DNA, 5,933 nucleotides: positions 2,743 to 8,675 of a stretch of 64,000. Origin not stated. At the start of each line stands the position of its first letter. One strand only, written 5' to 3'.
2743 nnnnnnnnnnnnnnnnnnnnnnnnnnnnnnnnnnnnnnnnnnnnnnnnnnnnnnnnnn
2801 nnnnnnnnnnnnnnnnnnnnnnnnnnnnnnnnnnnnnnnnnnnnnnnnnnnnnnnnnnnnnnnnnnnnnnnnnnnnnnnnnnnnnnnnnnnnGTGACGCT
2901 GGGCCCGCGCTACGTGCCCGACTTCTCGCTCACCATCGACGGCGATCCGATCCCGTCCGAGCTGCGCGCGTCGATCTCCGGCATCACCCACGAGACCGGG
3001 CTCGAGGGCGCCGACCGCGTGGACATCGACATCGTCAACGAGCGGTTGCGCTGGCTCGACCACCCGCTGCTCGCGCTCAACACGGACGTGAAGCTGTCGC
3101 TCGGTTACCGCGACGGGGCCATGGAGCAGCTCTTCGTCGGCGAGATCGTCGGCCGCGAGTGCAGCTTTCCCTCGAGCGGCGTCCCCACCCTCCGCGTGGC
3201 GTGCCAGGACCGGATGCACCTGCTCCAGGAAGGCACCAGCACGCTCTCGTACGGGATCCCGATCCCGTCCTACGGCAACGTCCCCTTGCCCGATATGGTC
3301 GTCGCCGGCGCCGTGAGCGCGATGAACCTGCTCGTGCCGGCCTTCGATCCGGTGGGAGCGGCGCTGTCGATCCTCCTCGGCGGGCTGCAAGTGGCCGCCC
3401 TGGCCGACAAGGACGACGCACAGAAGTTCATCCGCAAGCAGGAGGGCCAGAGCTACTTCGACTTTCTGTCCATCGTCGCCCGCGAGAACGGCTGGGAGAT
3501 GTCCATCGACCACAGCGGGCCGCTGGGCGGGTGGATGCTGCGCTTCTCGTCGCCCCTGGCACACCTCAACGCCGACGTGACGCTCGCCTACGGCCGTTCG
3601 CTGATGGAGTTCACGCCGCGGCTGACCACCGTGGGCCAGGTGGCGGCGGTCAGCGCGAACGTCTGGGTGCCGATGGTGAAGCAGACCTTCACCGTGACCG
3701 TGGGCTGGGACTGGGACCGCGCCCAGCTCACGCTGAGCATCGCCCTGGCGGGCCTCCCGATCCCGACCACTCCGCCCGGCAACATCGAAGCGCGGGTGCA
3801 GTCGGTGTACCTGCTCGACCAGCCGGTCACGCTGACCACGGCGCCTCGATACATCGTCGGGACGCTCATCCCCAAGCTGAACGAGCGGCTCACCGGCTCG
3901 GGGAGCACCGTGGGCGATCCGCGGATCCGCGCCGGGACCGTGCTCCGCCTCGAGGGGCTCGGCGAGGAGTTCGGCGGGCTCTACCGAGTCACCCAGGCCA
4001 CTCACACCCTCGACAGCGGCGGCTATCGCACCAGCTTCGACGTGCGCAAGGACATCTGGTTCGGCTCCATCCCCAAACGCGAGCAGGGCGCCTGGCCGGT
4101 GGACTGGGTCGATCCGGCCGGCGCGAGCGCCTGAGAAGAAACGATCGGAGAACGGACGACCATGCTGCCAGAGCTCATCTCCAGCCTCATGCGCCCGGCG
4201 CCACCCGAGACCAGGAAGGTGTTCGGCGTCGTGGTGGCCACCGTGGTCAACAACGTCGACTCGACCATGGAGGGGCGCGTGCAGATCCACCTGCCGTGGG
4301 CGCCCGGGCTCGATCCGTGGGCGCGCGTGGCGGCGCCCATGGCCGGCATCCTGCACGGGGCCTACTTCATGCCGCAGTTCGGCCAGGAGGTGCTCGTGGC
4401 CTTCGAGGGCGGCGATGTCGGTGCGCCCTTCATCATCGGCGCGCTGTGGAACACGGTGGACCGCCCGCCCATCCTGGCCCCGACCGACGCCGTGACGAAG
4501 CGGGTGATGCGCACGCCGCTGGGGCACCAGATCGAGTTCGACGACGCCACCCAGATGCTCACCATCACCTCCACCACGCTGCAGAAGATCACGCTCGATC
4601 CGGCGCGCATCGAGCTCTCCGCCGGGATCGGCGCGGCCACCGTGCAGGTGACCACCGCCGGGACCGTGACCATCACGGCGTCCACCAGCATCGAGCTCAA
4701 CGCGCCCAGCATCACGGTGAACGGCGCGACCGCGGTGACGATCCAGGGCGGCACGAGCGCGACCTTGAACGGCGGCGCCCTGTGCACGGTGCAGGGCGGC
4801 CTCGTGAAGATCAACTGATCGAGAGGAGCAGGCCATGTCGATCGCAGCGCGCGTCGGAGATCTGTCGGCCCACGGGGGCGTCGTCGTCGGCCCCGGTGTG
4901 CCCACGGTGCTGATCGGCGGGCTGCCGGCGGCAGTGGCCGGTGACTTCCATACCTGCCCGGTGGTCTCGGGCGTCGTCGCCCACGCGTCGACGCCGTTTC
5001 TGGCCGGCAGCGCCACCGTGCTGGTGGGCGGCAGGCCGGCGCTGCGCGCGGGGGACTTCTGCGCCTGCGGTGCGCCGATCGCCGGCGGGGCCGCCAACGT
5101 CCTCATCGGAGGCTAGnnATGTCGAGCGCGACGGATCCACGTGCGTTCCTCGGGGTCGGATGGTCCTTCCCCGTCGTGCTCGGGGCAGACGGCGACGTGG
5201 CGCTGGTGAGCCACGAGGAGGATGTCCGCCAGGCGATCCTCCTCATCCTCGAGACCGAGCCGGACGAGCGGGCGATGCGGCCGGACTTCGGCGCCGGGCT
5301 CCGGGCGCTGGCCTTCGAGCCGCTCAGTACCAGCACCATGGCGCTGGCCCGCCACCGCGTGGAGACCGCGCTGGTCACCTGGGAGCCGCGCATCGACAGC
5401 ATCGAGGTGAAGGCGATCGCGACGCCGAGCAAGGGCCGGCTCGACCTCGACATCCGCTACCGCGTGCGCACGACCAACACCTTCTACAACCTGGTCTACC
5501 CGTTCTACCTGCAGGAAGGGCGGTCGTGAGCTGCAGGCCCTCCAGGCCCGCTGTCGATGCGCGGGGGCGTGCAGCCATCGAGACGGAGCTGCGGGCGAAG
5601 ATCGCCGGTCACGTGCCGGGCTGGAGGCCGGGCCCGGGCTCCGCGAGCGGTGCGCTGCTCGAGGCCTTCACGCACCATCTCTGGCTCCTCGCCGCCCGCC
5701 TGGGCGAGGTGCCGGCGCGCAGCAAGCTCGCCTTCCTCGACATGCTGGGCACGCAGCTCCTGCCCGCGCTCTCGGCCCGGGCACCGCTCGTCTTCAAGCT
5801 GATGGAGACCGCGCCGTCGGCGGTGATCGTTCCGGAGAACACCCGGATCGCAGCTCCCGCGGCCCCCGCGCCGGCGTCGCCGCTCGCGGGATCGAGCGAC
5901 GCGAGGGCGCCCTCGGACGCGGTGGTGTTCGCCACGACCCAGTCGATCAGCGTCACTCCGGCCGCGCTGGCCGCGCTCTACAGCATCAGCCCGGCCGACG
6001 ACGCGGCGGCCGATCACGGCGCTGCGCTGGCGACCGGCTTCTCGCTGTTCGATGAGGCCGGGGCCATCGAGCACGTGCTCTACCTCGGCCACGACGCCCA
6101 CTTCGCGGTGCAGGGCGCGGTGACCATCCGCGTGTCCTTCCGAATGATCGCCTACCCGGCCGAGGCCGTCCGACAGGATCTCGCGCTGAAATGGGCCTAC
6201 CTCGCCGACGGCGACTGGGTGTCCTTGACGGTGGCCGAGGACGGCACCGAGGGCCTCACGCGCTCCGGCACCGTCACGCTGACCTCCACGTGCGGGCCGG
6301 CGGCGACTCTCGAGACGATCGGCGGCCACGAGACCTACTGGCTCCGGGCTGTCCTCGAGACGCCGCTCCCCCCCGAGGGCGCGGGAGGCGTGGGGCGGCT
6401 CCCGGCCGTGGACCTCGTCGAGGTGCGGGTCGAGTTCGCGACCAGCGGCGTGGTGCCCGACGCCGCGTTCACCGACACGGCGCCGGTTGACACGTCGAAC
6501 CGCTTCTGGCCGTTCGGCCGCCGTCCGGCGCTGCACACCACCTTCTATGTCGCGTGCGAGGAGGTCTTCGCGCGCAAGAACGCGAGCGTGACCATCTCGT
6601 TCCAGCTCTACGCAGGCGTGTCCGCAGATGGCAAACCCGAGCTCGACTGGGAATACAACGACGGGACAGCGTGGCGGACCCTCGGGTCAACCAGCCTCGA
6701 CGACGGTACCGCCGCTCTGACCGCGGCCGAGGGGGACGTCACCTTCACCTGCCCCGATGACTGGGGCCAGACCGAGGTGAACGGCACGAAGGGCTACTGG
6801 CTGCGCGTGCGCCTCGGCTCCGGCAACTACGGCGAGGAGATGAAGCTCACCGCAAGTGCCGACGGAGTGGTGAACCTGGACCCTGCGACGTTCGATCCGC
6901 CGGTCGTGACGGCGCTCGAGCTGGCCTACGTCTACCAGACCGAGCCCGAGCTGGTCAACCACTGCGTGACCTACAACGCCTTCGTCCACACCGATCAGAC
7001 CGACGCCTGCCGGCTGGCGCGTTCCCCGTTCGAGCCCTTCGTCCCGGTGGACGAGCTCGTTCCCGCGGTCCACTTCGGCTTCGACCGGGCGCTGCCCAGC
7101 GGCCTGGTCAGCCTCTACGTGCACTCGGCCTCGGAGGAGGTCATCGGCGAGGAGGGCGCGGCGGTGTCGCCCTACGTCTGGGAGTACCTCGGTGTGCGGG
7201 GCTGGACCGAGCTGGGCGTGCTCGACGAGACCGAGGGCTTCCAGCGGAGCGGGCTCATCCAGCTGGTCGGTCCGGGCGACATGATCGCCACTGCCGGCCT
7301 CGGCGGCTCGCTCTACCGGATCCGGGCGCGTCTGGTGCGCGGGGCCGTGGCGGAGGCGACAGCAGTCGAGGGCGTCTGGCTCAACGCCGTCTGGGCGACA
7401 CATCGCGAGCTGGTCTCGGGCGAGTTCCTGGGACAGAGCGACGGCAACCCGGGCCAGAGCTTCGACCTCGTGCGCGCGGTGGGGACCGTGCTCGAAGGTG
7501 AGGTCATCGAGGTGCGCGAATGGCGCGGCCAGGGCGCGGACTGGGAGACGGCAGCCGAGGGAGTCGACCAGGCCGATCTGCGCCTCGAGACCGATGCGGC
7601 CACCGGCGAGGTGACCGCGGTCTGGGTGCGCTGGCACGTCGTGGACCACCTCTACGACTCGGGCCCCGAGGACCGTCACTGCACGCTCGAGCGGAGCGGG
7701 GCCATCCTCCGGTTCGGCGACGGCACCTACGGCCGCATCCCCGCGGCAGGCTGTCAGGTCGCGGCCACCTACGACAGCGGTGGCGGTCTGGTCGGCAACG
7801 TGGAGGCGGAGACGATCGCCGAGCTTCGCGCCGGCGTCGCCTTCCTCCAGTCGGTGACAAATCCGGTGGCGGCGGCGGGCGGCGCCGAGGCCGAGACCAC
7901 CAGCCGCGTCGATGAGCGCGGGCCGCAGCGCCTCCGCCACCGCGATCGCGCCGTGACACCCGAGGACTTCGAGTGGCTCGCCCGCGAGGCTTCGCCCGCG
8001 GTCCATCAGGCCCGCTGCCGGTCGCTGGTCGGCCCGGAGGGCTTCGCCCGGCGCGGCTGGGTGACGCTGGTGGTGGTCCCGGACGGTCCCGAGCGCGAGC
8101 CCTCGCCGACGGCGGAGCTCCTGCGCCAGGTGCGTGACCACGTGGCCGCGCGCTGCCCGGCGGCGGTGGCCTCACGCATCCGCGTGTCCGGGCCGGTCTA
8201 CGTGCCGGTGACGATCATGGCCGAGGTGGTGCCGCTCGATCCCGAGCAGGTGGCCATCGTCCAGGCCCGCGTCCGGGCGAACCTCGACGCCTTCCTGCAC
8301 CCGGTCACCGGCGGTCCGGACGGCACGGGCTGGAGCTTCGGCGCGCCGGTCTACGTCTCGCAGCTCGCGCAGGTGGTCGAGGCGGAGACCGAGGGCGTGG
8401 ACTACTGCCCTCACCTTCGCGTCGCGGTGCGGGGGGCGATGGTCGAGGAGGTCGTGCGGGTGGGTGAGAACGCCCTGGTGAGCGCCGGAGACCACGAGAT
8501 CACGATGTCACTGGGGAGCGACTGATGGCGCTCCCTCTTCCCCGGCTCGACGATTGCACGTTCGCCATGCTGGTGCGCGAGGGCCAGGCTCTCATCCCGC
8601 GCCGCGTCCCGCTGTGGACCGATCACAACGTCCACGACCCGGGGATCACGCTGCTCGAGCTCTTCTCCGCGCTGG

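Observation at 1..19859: Near-complete extracellular contractile injection system (eCIS/phage-tail-like) operon with P2-like internal organisation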

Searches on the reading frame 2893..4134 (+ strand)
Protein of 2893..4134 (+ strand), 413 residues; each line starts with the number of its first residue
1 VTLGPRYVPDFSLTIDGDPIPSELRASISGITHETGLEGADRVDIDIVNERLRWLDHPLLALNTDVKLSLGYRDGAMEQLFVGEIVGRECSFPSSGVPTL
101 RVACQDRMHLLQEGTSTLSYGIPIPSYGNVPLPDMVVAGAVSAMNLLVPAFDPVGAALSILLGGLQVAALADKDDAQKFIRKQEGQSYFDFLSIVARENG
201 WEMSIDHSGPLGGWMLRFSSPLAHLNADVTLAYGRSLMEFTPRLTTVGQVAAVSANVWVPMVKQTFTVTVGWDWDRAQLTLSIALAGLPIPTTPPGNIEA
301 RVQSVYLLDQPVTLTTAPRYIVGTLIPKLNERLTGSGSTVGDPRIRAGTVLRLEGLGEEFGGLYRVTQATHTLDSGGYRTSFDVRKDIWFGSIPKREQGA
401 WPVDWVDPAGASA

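Call 7: search_protein_families(library=pfam, proteins=[window:2893-4134:+], max_evalue=0.01)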
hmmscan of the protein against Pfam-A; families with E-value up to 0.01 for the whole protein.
window:2893-4134:+ (413 aa): 0 families

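Call 27: search_protein_families(library=ncbifam, proteins=[window:2893-4134:+], max_evalue=0.01)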
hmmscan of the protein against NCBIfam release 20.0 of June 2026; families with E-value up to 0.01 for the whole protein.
window:2893-4134:+ (413 aa): 1 family
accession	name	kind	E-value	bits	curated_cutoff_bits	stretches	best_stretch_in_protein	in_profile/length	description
NF033848.1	VgrG_rel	hypoth_equivalog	1.3e-15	56.7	275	1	164-384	131-348/547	VgrG-related protein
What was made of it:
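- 2893..4134 (+): Baseplate hub (gpD/gp27-like N-terminal part of VgrG) as a separate gene. NCBIfam VgrG_rel, E 1.3e-15 (call 27).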

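Call 34: search_solved_structures(query=window:2893-4134:+, max_evalue=1)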
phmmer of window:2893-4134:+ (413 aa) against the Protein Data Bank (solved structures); distinct sequences matched with E-value up to 1: 3.
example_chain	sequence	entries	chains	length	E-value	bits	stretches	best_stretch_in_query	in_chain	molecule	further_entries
9rce_F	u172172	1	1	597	2.1e-05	26.9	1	220-403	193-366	Type VI secretion system tip protein VgrG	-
7b5h_AJ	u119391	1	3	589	0.19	13.8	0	319-383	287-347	All3320 protein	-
7aef_q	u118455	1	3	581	0.48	12.5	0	340-381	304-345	Phosphoserine phosphatase SerB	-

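Call 100: search_protein_families(library=phrogs, proteins=[window:2893-4134:+], max_evalue=0.01)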
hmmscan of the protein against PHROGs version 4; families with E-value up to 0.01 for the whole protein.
window:2893-4134:+ (413 aa): 3 families
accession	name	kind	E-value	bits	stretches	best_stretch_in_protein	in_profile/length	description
phrog_52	-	tail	4.3e-14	53.3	1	333-387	458-514/677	tail protein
phrog_20686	-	unknown function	2.9e-06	28.5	1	330-386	47-103/135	-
phrog_196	-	tail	0.0033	17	0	342-376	315-348/536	baseplate hub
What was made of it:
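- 2893..4134 (+): PDB VgrG 9rce_F residues 193-366, E 2e-5 (call 34). phrog_52 tail protein and phrog_196 hub (call 100).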

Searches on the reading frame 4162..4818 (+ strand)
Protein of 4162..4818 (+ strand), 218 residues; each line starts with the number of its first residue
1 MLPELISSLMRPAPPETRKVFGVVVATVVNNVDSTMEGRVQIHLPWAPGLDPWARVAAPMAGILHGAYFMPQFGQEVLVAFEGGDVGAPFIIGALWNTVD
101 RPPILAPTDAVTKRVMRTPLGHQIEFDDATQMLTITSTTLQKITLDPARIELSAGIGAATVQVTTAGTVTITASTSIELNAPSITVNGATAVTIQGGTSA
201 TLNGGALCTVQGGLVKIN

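Call 7: search_protein_families(library=pfam, proteins=[window:4162-4818:+], max_evalue=0.01)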
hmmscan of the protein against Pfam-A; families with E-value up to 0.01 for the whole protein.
window:4162-4818:+ (218 aa): 2 families
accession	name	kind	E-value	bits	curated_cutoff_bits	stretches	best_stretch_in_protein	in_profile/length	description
PF04717.18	Phage_base_V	-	4.2e-20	72.3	23.8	1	25-96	2-75/75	Type VI secretion system/phage-baseplate injector OB domain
PF20093.5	DUF6484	-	4.8e-05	24.4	27.6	1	63-95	33-61/61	Domain of unknown function (DUF6484)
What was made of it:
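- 4162..4818 (+): Spike (gpV/gp5 OB-fold plus beta-helix). PF04717, E 4e-20 (call 7).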

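Call 50: search_solved_structures(query=window:4162-4818:+, max_evalue=0.1)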
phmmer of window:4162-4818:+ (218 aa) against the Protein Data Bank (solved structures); distinct sequences matched with E-value up to 0.1: 18.
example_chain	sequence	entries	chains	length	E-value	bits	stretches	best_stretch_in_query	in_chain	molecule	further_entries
9gtr_q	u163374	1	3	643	3.7e-16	62.5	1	20-218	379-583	Gp5/Type VI secretion system Vgr protein OB-fold domain-containing protein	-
7aef_q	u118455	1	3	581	1.2e-11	47.8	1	12-218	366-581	Phosphoserine phosphatase SerB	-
8gra_I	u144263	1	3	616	2.7e-11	46.6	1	25-175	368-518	Type VI secretion system spike protein VgrG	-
7b5h_AJ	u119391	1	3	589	1.7e-10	44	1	13-218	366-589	All3320 protein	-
9rce_F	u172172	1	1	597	8.5e-10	41.7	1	25-136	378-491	Type VI secretion system tip protein VgrG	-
9jg8_G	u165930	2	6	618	5.6e-09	39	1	25-128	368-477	Type VI secretion system spike protein VgrG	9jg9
6rbk_C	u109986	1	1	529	9.4e-08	35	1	5-197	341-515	Afp8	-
6j0m_A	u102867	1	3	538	3.5e-07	33.2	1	25-182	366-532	Pvc8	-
9mlp_A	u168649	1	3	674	3.8e-07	33.1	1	34-115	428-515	Cytoplasmic protein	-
8qja_A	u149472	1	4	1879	8.7e-07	31.9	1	29-114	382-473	Putative type VI secretion system YD repeat-containing Rhs element Vgr protein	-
4mtk_A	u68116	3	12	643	4e-06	29.7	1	21-112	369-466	VgrG1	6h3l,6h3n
4uhv_A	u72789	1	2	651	4.1e-06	29.7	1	21-112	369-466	VGRG1, VALINE-GLYCINE REPEAT PROTEIN G1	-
28yn_A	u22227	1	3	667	4.3e-06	29.6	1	21-112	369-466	Type VI secretion system spike protein VgrG1a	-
7q5p_A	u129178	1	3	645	7.4e-06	28.8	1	30-112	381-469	Type VI secretion protein VgrG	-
6sjl_A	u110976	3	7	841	2.3e-05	27.2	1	54-129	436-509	Putative type VI secretion protein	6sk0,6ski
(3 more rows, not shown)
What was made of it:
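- Spike: 9gtr, 7aef and 7b5h (call 50).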

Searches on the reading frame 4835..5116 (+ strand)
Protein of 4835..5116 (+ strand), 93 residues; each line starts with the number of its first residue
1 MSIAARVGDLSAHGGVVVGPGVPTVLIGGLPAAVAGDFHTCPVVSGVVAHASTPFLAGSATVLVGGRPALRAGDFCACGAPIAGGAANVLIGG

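Call 7: search_protein_families(library=pfam, proteins=[window:4835-5116:+], max_evalue=0.01)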
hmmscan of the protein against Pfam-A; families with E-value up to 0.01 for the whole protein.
window:4835-5116:+ (93 aa): 1 family
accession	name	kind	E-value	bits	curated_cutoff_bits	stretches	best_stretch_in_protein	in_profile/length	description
PF05488.18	PAAR_motif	-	4.7e-20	72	27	1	7-83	1-69/70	PAAR motif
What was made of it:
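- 4835..5116 (+): PAAR spike tip. PF05488, E 4.7e-20 (call 7).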

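Call 23: find_encoding_contigs(protein=window:4835-5116:+, flank=10000, max_places=8)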
Protein window:4835-5116:+ (93 aa): no gene with exactly this product is on record in the collection.

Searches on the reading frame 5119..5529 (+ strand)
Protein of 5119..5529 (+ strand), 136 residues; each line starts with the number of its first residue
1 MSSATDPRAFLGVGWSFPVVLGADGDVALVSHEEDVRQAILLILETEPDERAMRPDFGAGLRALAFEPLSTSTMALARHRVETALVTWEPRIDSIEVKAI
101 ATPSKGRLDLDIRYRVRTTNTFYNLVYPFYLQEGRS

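Call 7: search_protein_families(library=pfam, proteins=[window:5119-5529:+], max_evalue=0.01)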
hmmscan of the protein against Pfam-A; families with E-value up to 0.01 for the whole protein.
window:5119-5529:+ (136 aa): 1 family
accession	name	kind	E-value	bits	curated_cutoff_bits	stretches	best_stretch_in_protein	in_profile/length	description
PF04965.19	GPW_gp25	-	2.5e-23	82.1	27.2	1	31-120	2-95/96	Baseplate wedge protein gp25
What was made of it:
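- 5119..5529 (+): gp25-like sheath initiator/wedge protein. PF04965, E 2.5e-23 (call 7).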

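Call 21: find_encoding_contigs(protein=window:5119-5529:+, flank=10000, max_places=8)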
Protein window:5119-5529:+ (136 aa): no gene with exactly this product is on record in the collection.

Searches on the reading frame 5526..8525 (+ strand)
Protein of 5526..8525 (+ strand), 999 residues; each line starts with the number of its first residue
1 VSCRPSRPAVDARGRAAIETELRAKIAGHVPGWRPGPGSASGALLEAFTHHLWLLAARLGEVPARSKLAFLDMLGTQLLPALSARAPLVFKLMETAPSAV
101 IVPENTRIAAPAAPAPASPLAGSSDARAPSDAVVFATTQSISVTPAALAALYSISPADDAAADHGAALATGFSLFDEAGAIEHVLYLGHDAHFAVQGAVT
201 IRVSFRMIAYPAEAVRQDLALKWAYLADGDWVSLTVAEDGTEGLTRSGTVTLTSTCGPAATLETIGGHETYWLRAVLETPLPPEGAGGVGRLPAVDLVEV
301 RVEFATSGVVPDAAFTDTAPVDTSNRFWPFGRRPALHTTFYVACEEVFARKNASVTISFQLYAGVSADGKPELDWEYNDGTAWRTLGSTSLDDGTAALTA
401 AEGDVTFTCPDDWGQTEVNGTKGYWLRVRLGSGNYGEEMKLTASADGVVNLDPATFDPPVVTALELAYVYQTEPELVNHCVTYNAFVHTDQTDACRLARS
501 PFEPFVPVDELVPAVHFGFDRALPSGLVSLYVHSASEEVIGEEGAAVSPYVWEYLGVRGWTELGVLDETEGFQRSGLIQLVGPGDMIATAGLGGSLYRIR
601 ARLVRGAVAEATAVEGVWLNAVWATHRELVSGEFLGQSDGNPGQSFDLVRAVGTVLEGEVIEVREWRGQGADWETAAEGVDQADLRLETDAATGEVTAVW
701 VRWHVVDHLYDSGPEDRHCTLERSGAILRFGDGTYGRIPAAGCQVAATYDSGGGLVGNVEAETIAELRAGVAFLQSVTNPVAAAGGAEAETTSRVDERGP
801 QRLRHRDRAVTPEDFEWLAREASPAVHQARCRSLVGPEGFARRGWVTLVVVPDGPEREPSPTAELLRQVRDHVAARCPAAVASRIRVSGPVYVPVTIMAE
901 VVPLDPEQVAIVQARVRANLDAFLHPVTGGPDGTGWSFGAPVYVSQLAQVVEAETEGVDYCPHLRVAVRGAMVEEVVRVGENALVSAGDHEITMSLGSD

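Call 8: search_protein_families(library=pfam, proteins=[window:5526-8525:+], max_evalue=0.01)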
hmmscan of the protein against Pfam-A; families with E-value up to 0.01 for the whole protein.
window:5526-8525:+ (999 aa): 1 family
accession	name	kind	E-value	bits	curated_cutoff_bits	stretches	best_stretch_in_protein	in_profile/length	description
PF04865.19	Baseplate_J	-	2.3e-14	53.8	21.1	1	754-925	75-238/255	Baseplate J-like protein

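Call 15: find_related_loci(query=window:5526-8525:+, collection=genome_contigs, flank=10000)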
Query window:5526-8525:+ (999 aa) in genome_contigs; peptide patterns used: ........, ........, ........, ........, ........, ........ (x = any residue, [..] = any of these).
128 stretches matched a pattern; 1 encode a relative of the query (tblastn E <= 1e-3); 1 distinct loci.
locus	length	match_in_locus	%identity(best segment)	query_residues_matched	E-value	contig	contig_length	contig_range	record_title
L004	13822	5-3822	78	355-999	0e+0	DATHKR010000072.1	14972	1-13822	MAG TPA_asm: Kofleriaceae bacterium isolate SMAG_U12585 k141_160376, whole genome shotgun sequence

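Call 27: search_protein_families(library=ncbifam, proteins=[window:5526-8525:+], max_evalue=0.01)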
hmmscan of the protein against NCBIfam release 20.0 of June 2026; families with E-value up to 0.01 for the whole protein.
window:5526-8525:+ (999 aa): 1 family
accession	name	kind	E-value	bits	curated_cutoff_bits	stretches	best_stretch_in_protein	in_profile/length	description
TIGR02243.1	TIGR02243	equivalog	3.3e-69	234.1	155.8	3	689-951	384-644/659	putative baseplate assembly protein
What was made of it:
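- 5526..8525 (+): Baseplate_J paralogue 1 (999 aa, with a long N-terminal extension). PF04865 and TIGR02243 (calls 8, 27).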

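Call 35: search_solved_structures(query=window:5526-8525:+, max_evalue=0.1)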
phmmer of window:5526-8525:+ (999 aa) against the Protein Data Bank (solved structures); distinct sequences matched with E-value up to 0.1: 6.
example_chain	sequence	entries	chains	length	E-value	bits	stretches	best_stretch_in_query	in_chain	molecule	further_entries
9gtp_1K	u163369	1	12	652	2.6e-46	161.3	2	699-959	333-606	Baseplate protein J-like domain-containing protein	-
7aeb_G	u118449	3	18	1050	6.9e-13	50.6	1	750-970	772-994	Baseplate_J domain-containing protein | Baseplate protein J-like domain-containing protein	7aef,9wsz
7b5h_AH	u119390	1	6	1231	5.7e-12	47.6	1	761-970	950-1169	All3317 protein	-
6rao_I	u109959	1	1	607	0.00013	23.2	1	759-855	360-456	Afp11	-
6j0n_J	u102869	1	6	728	0.0068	17.5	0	217-293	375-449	Pvc11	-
9ay5_Y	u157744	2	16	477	0.03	15.4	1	728-819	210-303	BplA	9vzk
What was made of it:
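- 5526..8525 (+): PDB 9gtp Cis11, E 2.6e-46, over the C-terminal third (call 35).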
